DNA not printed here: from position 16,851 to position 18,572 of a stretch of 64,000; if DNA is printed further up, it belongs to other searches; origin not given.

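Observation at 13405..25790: Eleven-gene lipid cluster resembling a disassembled ElbD-type ether-lipid module (acyl-CoA ligase, ACP, thioester reductase, AGPAT) plus lipid kinase and ICMT-like methyltransferase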

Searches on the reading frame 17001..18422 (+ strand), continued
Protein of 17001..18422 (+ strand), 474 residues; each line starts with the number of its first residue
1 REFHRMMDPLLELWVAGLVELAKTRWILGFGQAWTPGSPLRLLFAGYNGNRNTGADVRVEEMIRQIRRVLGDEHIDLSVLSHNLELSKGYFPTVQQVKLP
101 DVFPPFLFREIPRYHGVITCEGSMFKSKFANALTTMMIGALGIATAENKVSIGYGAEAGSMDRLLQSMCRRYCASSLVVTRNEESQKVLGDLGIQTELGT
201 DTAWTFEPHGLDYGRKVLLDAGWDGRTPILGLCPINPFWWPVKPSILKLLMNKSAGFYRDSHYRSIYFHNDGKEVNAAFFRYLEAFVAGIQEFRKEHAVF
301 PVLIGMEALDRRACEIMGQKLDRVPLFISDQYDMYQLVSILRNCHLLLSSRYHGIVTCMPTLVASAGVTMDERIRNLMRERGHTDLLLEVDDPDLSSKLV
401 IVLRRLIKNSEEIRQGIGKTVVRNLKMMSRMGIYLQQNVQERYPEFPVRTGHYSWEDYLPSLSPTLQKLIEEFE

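Call 23: search_protein_families(library=ncbifam, proteins=[L002:429-2864:+, L002:2873-4009:+, window:17016-18422:+, L002:7635-8438:+, L002:8472-8714:+, L002:8711-10435:+, L001:16341-17240:+], max_evalue=0.001)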
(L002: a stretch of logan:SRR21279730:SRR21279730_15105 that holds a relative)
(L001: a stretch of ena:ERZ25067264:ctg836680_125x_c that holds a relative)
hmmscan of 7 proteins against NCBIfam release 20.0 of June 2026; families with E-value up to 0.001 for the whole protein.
L002:429-2864:+ (811 aa): 7 families
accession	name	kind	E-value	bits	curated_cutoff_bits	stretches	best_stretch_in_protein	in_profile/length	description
TIGR01746.1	Thioester-redct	subfamily_domain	4.8e-24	85.3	213.35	1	234-388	1-144/371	thioester reductase domain-containing protein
NF005539.0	PRK07201.1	equivalog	3.7e-12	45.8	549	1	236-394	4-138/657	SDR family oxidoreductase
NF041592.1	carboxyl_red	equivalog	7.8e-12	43.7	1300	1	231-386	763-913/1160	carboxylic acid reductase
TIGR01490.1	HAD-SF-IB-hyp1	subfamily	2.5e-08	34.4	98.3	1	69-152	64-148/202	HAD-IB family hydrolase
TIGR03443.1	alpha_am_amid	equivalog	2e-06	25.5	1030.1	1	232-343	972-1073/1390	L-aminoadipate-semialdehyde dehydrogenase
NF038078.1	NRPS_MxcG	equivalog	3.3e-06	24.6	2300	1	232-388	1082-1225/1442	myxochelin non-ribosomal peptide synthetase MxcG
TIGR01488.1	HAD-SF-IB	subfamily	6.1e-06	26.3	45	1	81-151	60-133/177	HAD-IB family phosphatase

L002:2873-4009:+ (378 aa): 11 families
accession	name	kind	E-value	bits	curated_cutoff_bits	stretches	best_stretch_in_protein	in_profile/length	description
TIGR01746.1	Thioester-redct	subfamily_domain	1.3e-42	146.4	213.35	1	3-265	2-265/371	thioester reductase domain-containing protein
NF005539.0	PRK07201.1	equivalog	5.9e-36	124.4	549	1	2-356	2-349/657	SDR family oxidoreductase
NF038078.1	NRPS_MxcG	equivalog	8.2e-26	89.6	2300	1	4-259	1086-1335/1442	myxochelin non-ribosomal peptide synthetase MxcG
NF041592.1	carboxyl_red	equivalog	6.3e-19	67.1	1300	1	4-260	768-1047/1160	carboxylic acid reductase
TIGR03443.1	alpha_am_amid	equivalog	1.3e-18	65.9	1030.1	1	3-259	975-1244/1390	L-aminoadipate-semialdehyde dehydrogenase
TIGR03466.1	HpnA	hypoth_equivalog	6.6e-13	48.2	367.65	1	2-248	2-217/327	hopanoid-associated sugar epimerase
NF047350.1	aureusi_NRPS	equivalog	7.1e-13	46.4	2500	1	3-272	2030-2293/2373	aureusimine non-ribosomal peptide synthetase AusA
TIGR04180.1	EDH_00030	hypoth_equivalog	1.1e-08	34.5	475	1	4-199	2-177/297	NAD-dependent 4,6-dehydratase LegB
NF043036.1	ErythonDh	equivalog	2.3e-08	33.6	325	1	1-181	1-161/321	D-erythronate dehydrogenase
NF052578.1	StrlDmthSdmBMthl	equivalog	4.3e-08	33.3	600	1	88-200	62-172/328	sterol demethylase protein SdmB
TIGR01179.1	galE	equivalog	1.7e-06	27.1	262.3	0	90-183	70-159/332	UDP-glucose 4-epimerase GalE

window:17016-18422:+ (469 aa): 1 family
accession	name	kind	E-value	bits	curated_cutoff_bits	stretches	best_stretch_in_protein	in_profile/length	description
TIGR03609.1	S_layer_CsaB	equivalog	1.3e-13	50.9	213.1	2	37-205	2-164/301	polysaccharide pyruvyl transferase CsaB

L002:7635-8438:+ (267 aa): 72 families (the best 25 are shown)
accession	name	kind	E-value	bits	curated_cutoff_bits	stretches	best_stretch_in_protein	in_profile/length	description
NF005803.0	PRK07658.1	equivalog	1.9e-37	129.1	313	1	9-257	4-247/257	enoyl-CoA hydratase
NF006566.0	PRK09076.1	subfamily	5.1e-36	124.6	286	1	17-259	15-252/260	enoyl-CoA hydratase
NF051848.1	EnCoAHydtEchA19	equivalog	2.1e-35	122.5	400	1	28-228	22-215/258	enoyl-CoA hydratase EchA19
NF006007.0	PRK08138.1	subfamily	1e-34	120.1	355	1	27-234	29-224/261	enoyl-CoA hydratase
NF004517.0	PRK05862.1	equivalog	1.4e-34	119.8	396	1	27-258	25-248/257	enoyl-CoA hydratase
NF007239.0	PRK09674.1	equivalog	6.7e-34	117.5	371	1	14-254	11-244/257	2,3-dehydroadipyl-CoA hydratase PaaF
NF008727.0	PRK11730.1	equivalog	1.6e-33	116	870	1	6-217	5-211/717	fatty acid oxidation complex subunit alpha FadB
NF005802.0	PRK07657.1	equivalog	3.1e-33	115.4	363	1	14-228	11-217/260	enoyl-CoA hydratase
NF004475.0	PRK05809.1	subfamily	1.6e-32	113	394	1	27-228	25-217/260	short-chain-enoyl-CoA hydratase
NF046063.1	oxepin_alt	equivalog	3e-32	112.1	300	1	40-241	31-228/254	oxepin-CoA hydrolase, alternative type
NF004840.0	PRK06190.1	equivalog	5.8e-32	111.3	253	1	39-239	34-227/260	enoyl-CoA hydratase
NF008363.0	PRK11154.1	equivalog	5.8e-31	107.3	869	1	21-223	22-217/708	fatty acid oxidation complex subunit alpha FadJ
NF006452.0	PRK08788.1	equivalog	1.1e-30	106.7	177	1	11-235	24-253/291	crotonase/enoyl-CoA hydratase family protein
NF006013.0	PRK08150.1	subfamily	2.7e-30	105.6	232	1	28-212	28-200/259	crotonase/enoyl-CoA hydratase family protein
NF004634.0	PRK05980.1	equivalog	2.9e-30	105.5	375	1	28-218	25-210/263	crotonase/enoyl-CoA hydratase family protein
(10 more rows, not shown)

L002:8472-8714:+ (80 aa): 10 families
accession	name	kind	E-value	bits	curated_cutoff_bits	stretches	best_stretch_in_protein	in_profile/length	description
TIGR00517.1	acyl_carrier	equivalog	9.5e-09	35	70.45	1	6-75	3-72/77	acyl carrier protein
NF002148.0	PRK00982.1-2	subfamily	1.8e-08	34.1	71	1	6-77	4-75/79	acyl carrier protein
NF002147.0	PRK00982.1-1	equivalog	7.7e-07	28.9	84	1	5-67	6-68/83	acyl carrier protein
NF002150.0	PRK00982.1-4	subfamily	8.3e-06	26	66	1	9-68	8-70/80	acyl carrier protein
NF002149.0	PRK00982.1-3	equivalog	9.6e-06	25.5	106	1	11-70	8-67/78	acyl carrier protein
NF005480.0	PRK07081.1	equivalog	1.1e-05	25.2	72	1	8-64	5-59/83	acyl carrier protein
NF040636.1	AcpM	exception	2.2e-05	24.4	146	1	9-67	8-66/93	meromycolate extension acyl carrier protein AcpM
NF002151.0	PRK00982.1-5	equivalog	4e-05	23.7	92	1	8-64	5-61/78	acyl carrier protein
NF003757.0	PRK05350.1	equivalog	4.1e-05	23.7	65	1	4-53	4-53/83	acyl carrier protein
NF005079.0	PRK06508.1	equivalog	0.00042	20.7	83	1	6-60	3-57/93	acyl carrier protein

L002:8711-10435:+ (574 aa): 101 families (the best 25 are shown)
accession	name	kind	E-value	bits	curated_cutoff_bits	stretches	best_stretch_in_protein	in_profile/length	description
NF004837.0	PRK06187.1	subfamily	2.8e-79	266.8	476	2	336-565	290-525/531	long-chain-fatty-acid--CoA ligase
NF005801.1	PRK07656.1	equivalog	1.5e-60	205.3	657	2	16-278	5-265/500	FadD3 family acyl-CoA ligase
NF005702.0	PRK07514.1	subfamily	2.3e-51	174.7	558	2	347-564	285-502/506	malonyl-CoA synthase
NF006181.0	PRK08314.1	subfamily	1.8e-50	171.7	705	2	10-279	22-307/563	long-chain-fatty-acid--CoA ligase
NF052269.1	Staph_lig_FadD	equivalog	4.6e-48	163.8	650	2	335-563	268-494/499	long-chain-fatty-acid--CoA ligase FadD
NF002966.0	PRK03640.1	equivalog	5.7e-48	163.7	556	2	321-562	242-480/483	o-succinylbenzoate--CoA ligase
NF006182.0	PRK08316.1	subfamily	1.1e-46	159.4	663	2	13-276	12-270/523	fatty acyl-CoA synthetase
TIGR01923.1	menE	equivalog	1.4e-46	159.2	330.15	2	334-480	226-373/442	o-succinylbenzoate--CoA ligase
NF004511.1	PRK05852.1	equivalog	4.1e-44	151.1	650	2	354-562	297-504/505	FadD7 family fatty acid--CoA ligase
NF009233.0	PRK12583.1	subfamily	7.8e-44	150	832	2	360-568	347-556/558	fatty acid CoA ligase family protein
NF004114.0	PRK05605.1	equivalog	3.4e-42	144.5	766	3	360-565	367-572/575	long-chain-fatty-acid--CoA ligase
NF052580.1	Str24CoAsynCasG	equivalog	8.6e-42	143.2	750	2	360-557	348-545/548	steroid-24-oyl-CoA synthetase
NF006020.0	PRK08162.1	subfamily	3.7e-41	141.1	677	2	39-280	41-285/545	acyl-CoA synthetase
NF005947.1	PRK08008.1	equivalog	1.9e-40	138.9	651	2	22-280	17-277/518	crotonobetaine/carnitine-CoA ligase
NF006572.0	PRK09088.1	equivalog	3.9e-40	138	696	2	323-564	248-489/491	acyl-CoA synthetase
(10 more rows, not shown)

L001:16341-17240:+ (299 aa): 11 families
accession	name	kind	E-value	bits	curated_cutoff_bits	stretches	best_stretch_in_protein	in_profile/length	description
NF008882.0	PRK11914.1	equivalog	1.2e-34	119.9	302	1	5-298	12-301/306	diacylglycerol kinase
TIGR00147.1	TIGR00147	subfamily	1.7e-34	119.1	118.65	1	1-299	1-294/296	YegS/Rv2252/BmrU family lipid kinase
NF009604.0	PRK13057.1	equivalog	2.1e-30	105.8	274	1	8-299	15-294/302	lipid kinase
NF009602.0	PRK13054.1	equivalog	1.8e-28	99.5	284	1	23-298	22-291/301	lipid kinase YegS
TIGR03702.1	lip_kinase_YegS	equivalog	1.5e-24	86.5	387.45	1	22-297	17-286/295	lipid kinase YegS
NF009874.0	PRK13337.1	equivalog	2.4e-22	79.2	385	1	7-298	8-292/305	diacylglycerol kinase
NF002033.0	PRK00861.1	subfamily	3.1e-19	68.8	293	1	6-299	16-304/328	putative lipid kinase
NF009603.0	PRK13055.1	subfamily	1.8e-18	66.6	342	1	7-298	8-298/335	diacylglycerol kinase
NF009025.0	PRK12361.1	equivalog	2.6e-14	52.4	505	1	4-299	244-539/546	hypothetical protein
NF009605.0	PRK13059.1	equivalog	8.8e-13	47.9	313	1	7-298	7-290/295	putative lipid kinase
NF040993.1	MamU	equivalog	9.1e-05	22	400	1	24-299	26-294/296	lipid kinase MamU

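Call 25: find_related_loci(query=A1, collection=genome_contigs, flank=10000)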
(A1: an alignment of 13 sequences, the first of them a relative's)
Query A1 (469 aa) in genome_contigs; peptide patterns used: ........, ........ (x = any residue, [..] = any of these).
600 stretches matched a pattern (row limit reached: there are more); 594 encode a relative of the query (tblastn E <= 1e-3); the best 80 are kept; 80 distinct loci.
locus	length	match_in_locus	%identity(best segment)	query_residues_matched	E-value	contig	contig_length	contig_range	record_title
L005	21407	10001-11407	75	1-469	0e+0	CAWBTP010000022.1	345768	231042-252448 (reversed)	MAG: uncultured Acidimicrobiia bacterium isolate MFD05454.bin.1.192 genome assembly, contig: contig_62378, whole genome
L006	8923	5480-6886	72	1-469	0e+0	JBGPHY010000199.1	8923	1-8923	MAG: Terriglobia bacterium isolate OBJ_0618_7090110_347 k141_8042790_length_8923_cov_10.3242, whole genome shotgun seque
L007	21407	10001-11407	70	1-469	0e+0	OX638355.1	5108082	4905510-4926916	MAG: Terriglobia bacterium isolate 290eebee-5386-4bec-b87c-7b5c19ab3581 genome assembly, chromosome: 1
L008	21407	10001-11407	70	1-469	0e+0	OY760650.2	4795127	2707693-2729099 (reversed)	MAG: Terriglobia bacterium isolate 5d79d33f-5ea2-468b-941e-0445094ce055 genome assembly, chromosome: 1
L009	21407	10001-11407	70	1-469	0e+0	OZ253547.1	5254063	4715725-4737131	MAG: Candidatus Versatilivorator sp. isolate 027cd1c3-4ec4-432d-9d93-376aaa34f9fd genome assembly, chromosome: 1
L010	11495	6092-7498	70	1-469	0e+0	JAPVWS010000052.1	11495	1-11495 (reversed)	MAG: Candidatus Versatilivorator vitaminiformans isolate m_rhlh7 Seq52, whole genome shotgun sequence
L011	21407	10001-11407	70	1-469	0e+0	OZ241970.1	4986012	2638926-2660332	MAG: Candidatus Versatilivorator sp. isolate cab9fe59-187a-48cc-98ea-4e9e5a22d3a3 genome assembly, chromosome: 1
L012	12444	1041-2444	65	2-469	0e+0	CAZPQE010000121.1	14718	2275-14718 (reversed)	MAG TPA_asm: uncultured Clostridia bacterium isolate binchicken_co107_429 genome assembly, contig: NODE_9678_length_1471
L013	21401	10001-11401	64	2-468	0e+0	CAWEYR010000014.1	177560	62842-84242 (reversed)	MAG: uncultured Acidobacteriota bacterium isolate MFD00962.bin.2.203 genome assembly, contig: contig_200731, whole genom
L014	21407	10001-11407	64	1-469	0e+0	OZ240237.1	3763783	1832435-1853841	MAG: Terriglobia bacterium isolate a4d45df8-9476-426c-84f8-ed4c4d5b1ce7 genome assembly, chromosome: 1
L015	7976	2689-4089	63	2-468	0e+0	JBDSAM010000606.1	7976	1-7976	MAG: Blastocatellia bacterium isolate cluster1_bin.11 k127_439314, whole genome shotgun sequence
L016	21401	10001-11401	64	2-468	0e+0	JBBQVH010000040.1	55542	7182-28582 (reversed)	MAG: Blastocatellia bacterium isolate Co_metawrap_1988 Cmw_1988_k141_22590919_length_55542_cov_10.9627, whole genome sho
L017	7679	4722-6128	64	1-469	0e+0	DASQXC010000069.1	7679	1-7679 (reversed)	MAG TPA_asm: Terriglobales bacterium isolate SMAG_U11029 k141_670042, whole genome shotgun sequence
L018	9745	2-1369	64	13-468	0e+0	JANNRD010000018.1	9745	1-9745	MAG: Acidobacteriota bacterium isolate SOY_31_metabat_379 SOY_31_k141_2180790, whole genome shotgun sequence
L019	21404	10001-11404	62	1-468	0e+0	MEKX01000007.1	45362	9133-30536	MAG: Acidobacteria bacterium RIFCSPLOWO2_12_FULL_54_10 rifcsplowo2_12_scaffold_1044, whole genome shotgun sequence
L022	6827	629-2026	65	1-466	0e+0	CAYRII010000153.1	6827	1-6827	MAG TPA_asm: uncultured Terriglobales bacterium isolate binchicken_co21_442 genome assembly, contig: NODE_12268_length_6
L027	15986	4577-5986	63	1-469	0e+0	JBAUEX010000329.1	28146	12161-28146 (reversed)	MAG: Candidatus Acidiferrales bacterium isolate MFD10991_ilm_asm_bin22 k127_157051, whole genome shotgun sequence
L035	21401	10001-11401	62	2-468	0e+0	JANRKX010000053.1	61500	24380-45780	MAG: Acidobacteriota bacterium isolate bins.235 k141_2471996, whole genome shotgun sequence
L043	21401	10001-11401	63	2-468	0e+0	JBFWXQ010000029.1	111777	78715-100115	MAG: Blastocatellales bacterium isolate CA_2019_TPBS_144 NODE_1537_length_111777_cov_18.558692_TPBS, whole genome shotgu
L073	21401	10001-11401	62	1-467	0e+0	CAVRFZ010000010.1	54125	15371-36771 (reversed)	MAG: uncultured Acidobacteriota bacterium isolate MFD05377.bin.3.143 genome assembly, contig: contig_48191, whole genome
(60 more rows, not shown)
